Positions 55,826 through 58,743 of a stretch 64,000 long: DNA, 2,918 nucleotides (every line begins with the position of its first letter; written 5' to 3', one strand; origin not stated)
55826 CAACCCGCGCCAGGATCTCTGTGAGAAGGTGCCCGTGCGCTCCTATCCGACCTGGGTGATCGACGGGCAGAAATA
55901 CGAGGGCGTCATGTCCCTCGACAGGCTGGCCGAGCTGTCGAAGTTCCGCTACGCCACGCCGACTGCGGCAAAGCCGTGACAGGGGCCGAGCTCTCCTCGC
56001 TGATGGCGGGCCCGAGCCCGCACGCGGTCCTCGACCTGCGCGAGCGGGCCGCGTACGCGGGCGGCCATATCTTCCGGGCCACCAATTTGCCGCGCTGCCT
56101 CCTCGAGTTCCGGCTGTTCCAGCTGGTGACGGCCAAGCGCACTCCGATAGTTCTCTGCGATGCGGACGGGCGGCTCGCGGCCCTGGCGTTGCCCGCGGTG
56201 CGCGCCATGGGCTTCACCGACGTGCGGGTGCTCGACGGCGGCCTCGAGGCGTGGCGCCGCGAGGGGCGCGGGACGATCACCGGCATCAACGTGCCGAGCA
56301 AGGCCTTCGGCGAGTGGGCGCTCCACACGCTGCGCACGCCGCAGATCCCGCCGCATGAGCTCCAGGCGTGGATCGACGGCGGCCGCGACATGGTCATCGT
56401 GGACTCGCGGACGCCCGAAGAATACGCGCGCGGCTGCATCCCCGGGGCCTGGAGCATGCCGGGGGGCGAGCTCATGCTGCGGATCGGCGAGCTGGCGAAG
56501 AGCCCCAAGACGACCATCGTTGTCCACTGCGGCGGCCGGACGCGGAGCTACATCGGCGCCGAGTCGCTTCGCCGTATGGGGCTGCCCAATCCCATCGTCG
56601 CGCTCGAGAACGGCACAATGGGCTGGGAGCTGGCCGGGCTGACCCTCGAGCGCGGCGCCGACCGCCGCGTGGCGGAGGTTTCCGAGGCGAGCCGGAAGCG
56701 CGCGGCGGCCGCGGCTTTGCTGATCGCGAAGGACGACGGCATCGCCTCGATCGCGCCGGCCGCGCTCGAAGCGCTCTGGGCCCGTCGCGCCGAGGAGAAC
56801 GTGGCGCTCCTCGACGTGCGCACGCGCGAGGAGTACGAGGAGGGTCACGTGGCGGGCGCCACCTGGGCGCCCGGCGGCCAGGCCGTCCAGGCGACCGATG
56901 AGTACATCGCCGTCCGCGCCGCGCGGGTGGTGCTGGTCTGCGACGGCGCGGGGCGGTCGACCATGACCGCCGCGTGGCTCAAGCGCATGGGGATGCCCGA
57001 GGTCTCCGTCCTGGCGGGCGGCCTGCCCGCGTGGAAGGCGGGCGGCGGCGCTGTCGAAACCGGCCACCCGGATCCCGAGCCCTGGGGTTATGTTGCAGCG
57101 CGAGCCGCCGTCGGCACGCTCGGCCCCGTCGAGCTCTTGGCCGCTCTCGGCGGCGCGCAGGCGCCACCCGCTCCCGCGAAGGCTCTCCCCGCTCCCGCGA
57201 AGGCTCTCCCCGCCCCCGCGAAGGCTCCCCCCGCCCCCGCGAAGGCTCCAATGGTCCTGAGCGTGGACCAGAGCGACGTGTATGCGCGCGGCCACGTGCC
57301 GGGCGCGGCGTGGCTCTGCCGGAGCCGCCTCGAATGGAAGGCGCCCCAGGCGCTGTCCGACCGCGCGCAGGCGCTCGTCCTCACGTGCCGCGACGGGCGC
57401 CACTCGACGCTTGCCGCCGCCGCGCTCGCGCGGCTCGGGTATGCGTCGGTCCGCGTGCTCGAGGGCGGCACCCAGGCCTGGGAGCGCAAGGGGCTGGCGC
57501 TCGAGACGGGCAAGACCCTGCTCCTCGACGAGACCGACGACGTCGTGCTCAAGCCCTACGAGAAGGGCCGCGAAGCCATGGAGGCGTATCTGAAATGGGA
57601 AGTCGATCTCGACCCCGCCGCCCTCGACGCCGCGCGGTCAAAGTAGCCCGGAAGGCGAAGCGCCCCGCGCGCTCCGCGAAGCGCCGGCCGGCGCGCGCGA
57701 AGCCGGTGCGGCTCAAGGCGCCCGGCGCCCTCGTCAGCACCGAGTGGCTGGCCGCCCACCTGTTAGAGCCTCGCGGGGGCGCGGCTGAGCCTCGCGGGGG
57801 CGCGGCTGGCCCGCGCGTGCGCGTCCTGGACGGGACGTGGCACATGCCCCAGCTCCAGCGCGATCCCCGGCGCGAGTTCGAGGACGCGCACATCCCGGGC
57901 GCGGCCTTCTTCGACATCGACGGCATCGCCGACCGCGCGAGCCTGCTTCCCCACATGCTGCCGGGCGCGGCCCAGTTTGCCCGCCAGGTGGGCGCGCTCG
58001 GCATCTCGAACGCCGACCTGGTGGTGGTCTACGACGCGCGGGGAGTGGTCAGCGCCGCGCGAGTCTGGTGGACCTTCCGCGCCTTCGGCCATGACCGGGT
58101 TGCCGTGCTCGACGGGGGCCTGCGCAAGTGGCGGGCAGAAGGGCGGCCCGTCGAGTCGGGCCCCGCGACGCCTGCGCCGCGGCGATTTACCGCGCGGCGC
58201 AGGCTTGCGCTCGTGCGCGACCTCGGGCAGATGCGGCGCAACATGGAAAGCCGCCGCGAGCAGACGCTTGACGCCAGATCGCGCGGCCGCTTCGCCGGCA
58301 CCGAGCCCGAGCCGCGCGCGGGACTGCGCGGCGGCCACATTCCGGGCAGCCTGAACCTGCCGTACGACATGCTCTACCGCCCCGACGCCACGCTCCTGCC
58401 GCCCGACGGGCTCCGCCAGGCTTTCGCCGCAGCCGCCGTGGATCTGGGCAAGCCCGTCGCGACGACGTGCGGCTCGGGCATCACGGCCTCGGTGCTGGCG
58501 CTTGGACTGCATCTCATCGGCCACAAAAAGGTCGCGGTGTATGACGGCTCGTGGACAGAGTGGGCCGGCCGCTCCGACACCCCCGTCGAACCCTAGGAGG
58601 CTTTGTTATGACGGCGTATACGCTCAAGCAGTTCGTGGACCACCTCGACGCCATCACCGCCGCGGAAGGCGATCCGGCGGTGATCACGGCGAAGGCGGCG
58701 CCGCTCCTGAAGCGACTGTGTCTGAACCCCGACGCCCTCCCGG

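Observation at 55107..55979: In-frame TGA at the first Cys of the thioredoxin CxxC motif in a VKOR-Trx fusion: candidate selenocysteine-containing VKOR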

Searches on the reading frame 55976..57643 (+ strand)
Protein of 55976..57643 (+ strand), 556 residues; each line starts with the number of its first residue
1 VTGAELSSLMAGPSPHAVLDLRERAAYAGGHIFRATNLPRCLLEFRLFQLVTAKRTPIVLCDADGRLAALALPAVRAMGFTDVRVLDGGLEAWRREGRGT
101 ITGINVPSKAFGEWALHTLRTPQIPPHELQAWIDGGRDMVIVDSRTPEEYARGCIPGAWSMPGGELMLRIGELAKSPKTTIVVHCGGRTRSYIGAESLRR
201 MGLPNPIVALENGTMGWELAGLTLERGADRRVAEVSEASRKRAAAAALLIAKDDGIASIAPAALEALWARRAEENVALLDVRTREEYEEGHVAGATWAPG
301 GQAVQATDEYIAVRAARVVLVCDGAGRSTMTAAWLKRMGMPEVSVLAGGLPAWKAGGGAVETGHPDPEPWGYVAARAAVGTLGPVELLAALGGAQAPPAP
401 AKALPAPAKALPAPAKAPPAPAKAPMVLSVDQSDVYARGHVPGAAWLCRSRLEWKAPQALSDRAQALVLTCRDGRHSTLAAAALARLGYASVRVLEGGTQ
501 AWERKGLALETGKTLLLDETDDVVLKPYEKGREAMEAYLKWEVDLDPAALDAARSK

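Call 55: search_protein_families(library=pfam, proteins=[window:55976-57643:+], max_evalue=0.00001)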
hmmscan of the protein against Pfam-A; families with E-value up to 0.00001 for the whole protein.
window:55976-57643:+ (556 aa): 1 family
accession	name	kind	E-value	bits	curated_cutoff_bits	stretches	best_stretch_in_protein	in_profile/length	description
PF00581.25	Rhodanese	-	1.3e-66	221.9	22.2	4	265-355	3-101/102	Rhodanese-like domain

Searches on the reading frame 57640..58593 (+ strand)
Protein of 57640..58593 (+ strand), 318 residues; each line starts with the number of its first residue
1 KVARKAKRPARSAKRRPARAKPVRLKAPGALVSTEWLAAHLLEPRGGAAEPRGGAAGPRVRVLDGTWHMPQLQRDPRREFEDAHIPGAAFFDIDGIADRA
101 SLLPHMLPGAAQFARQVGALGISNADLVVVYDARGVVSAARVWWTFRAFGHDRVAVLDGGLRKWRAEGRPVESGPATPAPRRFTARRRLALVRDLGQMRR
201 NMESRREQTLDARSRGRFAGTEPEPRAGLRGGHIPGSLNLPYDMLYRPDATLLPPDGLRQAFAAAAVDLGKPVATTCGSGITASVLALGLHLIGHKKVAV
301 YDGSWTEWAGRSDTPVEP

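Call 55: search_protein_families(library=pfam, proteins=[window:57640-58593:+], max_evalue=0.00001)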
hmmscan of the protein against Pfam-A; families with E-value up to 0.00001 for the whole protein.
window:57640-58593:+ (318 aa): 1 family
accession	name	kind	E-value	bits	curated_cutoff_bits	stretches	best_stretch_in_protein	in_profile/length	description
PF00581.25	Rhodanese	-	6.1e-27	94.5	22.2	2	197-309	4-100/102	Rhodanese-like domain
